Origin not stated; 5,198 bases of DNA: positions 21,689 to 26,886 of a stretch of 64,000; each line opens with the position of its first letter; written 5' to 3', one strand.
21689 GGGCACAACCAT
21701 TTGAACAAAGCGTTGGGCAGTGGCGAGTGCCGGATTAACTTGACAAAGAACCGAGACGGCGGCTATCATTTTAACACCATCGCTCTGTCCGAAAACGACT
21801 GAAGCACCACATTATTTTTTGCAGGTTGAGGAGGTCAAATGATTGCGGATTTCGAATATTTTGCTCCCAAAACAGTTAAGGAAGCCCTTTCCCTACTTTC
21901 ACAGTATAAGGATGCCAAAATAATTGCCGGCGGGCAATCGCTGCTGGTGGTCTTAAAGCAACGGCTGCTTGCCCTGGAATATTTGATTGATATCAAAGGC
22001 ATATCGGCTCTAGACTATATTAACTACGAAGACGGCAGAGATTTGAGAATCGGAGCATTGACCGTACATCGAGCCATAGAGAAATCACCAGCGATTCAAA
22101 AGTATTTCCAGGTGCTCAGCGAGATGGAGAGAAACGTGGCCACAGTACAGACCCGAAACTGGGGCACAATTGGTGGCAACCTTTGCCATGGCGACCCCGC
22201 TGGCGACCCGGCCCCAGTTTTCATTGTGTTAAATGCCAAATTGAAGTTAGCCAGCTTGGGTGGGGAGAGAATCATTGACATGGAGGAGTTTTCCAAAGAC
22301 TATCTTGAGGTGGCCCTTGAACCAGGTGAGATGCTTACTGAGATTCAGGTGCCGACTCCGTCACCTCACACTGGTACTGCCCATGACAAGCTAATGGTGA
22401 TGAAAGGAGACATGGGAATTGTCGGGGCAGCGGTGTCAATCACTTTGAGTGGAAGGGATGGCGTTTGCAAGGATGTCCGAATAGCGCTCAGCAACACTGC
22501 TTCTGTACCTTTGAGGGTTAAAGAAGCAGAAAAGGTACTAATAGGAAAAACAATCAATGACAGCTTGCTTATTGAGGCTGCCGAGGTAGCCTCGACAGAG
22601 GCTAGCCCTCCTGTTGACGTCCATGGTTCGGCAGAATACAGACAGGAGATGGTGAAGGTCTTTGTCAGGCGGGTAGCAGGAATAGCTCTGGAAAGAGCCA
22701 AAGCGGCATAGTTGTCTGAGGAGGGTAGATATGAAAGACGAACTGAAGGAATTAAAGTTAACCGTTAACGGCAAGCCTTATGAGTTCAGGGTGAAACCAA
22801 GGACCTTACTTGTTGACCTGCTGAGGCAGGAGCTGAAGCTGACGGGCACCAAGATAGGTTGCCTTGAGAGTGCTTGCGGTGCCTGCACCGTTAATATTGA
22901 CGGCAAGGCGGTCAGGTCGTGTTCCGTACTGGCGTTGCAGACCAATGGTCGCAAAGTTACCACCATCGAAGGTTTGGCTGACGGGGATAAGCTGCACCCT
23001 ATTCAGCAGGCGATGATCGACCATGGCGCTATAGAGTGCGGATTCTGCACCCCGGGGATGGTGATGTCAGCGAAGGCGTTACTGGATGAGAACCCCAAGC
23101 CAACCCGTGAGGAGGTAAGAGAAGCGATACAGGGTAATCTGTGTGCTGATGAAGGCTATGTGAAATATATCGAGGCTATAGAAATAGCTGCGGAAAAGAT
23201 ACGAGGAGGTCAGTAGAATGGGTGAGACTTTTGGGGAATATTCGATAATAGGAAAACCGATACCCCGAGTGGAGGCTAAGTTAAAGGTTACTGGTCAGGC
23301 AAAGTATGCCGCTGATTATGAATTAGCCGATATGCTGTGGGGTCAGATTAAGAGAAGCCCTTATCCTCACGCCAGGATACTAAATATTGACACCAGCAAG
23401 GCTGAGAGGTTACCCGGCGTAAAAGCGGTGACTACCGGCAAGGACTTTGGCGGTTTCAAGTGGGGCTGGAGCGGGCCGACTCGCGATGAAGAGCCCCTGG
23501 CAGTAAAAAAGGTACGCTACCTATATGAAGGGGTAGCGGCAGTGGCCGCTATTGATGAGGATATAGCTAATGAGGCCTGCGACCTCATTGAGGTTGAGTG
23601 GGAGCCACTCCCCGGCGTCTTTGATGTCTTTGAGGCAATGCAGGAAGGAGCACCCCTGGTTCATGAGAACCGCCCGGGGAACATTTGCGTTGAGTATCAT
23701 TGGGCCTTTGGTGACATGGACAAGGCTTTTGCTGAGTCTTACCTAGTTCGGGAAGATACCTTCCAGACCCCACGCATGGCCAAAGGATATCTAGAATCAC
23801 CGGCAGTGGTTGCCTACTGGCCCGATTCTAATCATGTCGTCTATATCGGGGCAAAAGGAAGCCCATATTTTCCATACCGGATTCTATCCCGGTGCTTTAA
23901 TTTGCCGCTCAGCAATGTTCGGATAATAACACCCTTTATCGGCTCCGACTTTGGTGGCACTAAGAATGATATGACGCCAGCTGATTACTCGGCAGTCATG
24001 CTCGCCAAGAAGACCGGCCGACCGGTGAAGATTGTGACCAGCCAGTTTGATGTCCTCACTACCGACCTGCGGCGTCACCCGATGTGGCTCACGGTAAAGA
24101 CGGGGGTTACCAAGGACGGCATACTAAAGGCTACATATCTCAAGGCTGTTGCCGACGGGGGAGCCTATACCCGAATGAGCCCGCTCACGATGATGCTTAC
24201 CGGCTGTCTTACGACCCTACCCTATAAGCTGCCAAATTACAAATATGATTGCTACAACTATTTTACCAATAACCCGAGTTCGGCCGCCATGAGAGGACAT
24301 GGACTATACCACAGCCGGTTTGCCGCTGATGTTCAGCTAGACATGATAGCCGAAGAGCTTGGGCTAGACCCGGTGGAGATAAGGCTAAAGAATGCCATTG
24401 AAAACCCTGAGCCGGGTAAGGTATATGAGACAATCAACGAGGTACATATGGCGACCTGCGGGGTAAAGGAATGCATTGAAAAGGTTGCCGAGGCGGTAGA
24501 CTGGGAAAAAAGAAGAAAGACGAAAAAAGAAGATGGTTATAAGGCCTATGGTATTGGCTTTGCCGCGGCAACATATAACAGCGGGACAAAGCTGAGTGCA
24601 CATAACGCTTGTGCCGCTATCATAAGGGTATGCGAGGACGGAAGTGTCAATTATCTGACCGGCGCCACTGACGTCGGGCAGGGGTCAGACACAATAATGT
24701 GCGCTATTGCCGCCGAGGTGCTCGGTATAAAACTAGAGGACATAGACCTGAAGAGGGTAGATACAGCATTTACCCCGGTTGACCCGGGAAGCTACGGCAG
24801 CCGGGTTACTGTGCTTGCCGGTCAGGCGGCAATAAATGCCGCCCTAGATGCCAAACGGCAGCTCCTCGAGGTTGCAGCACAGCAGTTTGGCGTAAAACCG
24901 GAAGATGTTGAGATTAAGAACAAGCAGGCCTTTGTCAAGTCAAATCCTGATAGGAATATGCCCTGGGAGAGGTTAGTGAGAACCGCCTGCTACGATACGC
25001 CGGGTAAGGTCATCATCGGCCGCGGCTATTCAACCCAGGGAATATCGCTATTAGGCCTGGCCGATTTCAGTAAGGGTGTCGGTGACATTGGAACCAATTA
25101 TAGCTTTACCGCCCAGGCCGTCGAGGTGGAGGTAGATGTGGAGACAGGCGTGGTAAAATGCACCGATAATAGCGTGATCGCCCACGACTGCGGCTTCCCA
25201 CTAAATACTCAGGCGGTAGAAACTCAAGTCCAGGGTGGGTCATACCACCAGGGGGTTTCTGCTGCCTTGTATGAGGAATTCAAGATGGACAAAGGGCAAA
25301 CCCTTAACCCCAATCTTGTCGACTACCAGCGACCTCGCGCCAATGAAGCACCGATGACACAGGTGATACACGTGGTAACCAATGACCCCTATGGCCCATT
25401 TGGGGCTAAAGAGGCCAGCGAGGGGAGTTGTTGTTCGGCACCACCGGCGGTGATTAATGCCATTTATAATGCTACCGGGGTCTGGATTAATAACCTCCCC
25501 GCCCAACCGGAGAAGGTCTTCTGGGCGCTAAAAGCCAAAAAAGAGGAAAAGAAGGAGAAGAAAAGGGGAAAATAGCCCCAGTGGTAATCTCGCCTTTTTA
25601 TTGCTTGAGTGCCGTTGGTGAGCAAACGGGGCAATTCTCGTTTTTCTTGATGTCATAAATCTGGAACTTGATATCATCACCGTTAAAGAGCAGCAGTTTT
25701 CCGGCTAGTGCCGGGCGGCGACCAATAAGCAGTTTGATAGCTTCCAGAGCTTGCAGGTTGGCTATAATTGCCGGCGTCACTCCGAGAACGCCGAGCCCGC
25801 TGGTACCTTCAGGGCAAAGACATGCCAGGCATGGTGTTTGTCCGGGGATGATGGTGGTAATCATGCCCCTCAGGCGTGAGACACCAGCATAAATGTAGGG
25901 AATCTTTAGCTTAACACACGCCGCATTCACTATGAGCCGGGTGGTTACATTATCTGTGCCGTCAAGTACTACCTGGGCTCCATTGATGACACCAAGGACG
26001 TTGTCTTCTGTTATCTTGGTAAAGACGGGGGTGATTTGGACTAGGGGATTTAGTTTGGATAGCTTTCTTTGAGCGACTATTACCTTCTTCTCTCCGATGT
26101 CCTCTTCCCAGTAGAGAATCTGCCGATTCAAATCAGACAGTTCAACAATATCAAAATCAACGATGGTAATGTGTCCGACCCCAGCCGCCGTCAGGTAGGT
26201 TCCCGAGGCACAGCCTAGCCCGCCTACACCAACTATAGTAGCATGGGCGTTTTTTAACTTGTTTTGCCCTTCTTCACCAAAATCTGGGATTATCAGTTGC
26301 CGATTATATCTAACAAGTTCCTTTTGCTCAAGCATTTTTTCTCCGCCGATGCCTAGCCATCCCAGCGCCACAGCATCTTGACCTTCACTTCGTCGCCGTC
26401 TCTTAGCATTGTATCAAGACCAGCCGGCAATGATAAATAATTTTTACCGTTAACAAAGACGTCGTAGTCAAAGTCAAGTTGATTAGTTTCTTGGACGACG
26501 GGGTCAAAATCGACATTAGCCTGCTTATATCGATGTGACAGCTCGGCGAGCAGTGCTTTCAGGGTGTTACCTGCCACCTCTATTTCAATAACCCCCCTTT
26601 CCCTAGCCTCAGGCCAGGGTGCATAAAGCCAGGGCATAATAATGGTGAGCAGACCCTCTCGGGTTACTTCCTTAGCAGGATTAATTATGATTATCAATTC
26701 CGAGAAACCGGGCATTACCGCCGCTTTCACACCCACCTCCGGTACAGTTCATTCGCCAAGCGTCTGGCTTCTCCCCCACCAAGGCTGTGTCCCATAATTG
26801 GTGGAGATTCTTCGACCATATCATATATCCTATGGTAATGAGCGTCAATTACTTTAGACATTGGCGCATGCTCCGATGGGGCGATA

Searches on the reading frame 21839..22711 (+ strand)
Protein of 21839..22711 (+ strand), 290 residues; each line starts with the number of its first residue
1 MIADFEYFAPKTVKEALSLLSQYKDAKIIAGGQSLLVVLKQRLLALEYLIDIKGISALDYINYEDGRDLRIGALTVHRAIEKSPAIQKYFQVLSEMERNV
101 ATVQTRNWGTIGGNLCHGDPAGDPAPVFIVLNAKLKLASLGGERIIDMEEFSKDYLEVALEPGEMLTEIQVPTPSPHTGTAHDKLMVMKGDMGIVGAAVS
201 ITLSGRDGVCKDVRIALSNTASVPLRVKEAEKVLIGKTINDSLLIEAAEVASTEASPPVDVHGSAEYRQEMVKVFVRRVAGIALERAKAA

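Call 15: search_protein_families(library=pfam, proteins=[window:21839-22711:+], max_evalue=0.0001)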
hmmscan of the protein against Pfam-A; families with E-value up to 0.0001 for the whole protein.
window:21839-22711:+ (290 aa): 2 families
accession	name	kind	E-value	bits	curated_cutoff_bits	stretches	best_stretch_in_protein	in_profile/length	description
PF00941.27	FAD_binding_5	-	5.4e-50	170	27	1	4-173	2-169/170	FAD binding domain in molybdopterin dehydrogenase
PF03450.22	CO_deh_flav_C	-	6e-23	81.4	25.5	1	189-279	10-98/102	CO dehydrogenase flavoprotein C-terminal domain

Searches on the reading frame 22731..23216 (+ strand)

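Call 15: search_protein_families(library=pfam, proteins=[window:22731-23216:+], max_evalue=0.0001)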
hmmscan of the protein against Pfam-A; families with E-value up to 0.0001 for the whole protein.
window:22731-23216:+ (161 aa): 3 families
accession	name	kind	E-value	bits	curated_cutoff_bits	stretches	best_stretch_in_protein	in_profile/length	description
PF01799.25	Fer2_2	-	2.5e-30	104.8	30.3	1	78-151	1-75/75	[2Fe-2S] binding domain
PF00111.32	Fer2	-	1.1e-08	35.3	21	1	11-64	2-55/77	2Fe-2S iron-sulfur cluster binding domain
PF13085.11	Fer2_3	-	1.8e-06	28.3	27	1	42-82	50-89/107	2Fe-2S iron-sulfur cluster binding domain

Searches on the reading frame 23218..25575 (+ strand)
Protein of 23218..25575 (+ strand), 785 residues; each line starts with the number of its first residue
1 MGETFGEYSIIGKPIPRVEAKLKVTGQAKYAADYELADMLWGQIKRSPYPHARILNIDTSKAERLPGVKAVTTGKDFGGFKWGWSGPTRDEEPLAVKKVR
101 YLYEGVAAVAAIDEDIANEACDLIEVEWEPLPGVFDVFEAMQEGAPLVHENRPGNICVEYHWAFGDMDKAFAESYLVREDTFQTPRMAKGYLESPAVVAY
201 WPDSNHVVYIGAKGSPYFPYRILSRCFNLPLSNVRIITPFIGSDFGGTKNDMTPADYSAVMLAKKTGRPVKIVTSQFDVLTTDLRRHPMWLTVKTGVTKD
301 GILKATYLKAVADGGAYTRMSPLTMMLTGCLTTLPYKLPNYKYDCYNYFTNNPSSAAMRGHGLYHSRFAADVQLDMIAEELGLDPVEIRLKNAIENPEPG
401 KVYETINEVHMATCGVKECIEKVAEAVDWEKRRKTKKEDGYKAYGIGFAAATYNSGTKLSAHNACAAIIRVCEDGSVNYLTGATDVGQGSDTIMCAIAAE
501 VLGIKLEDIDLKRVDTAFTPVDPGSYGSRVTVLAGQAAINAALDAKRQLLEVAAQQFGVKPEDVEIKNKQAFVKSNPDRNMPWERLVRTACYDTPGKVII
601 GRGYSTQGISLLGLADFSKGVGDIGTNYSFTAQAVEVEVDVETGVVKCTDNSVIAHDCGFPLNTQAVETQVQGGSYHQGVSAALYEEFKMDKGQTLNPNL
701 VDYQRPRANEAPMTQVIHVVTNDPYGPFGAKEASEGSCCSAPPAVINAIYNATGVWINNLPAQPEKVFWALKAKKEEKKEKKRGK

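Call 15: search_protein_families(library=pfam, proteins=[window:23218-25575:+], max_evalue=0.0001)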
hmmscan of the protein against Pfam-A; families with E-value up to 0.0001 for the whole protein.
window:23218-25575:+ (785 aa): 3 families
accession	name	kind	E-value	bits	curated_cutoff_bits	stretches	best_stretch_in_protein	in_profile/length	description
PF20256.3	MoCoBD_2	-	3.3e-71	240.5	27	1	422-712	1-283/283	Molybdopterin cofactor-binding domain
PF02738.23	MoCoBD_1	-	1.7e-60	204.6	27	1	148-393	1-244/244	Molybdopterin cofactor-binding domain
PF01315.27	Ald_Xan_dh_C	-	8.2e-27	94.1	31.3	1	25-132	1-110/110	Aldehyde oxidase and xanthine dehydrogenase, a/b hammerhead domain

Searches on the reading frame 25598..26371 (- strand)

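Call 15: search_protein_families(library=pfam, proteins=[window:25598-26371:-], max_evalue=0.0001)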
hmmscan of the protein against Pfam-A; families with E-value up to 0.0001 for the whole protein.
window:25598-26371:- (257 aa): 1 family
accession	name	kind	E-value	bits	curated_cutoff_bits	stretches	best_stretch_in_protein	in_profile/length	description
PF00899.27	ThiF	-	1.7e-72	243.9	28.1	1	22-249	1-238/238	ThiF family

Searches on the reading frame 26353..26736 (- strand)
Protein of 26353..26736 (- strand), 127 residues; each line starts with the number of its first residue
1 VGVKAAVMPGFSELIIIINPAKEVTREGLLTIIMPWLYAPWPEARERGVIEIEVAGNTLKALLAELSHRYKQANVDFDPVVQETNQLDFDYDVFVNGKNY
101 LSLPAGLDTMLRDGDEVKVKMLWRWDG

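Call 73: search_protein_families(library=pfam, proteins=[window:26353-26736:-], max_evalue=0.001)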
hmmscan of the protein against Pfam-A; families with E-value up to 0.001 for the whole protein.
window:26353-26736:- (127 aa): 1 family
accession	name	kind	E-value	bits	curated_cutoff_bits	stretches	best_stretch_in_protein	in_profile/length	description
PF02597.26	ThiS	-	0.00016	22.6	22.5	1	52-119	17-69/76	ThiS family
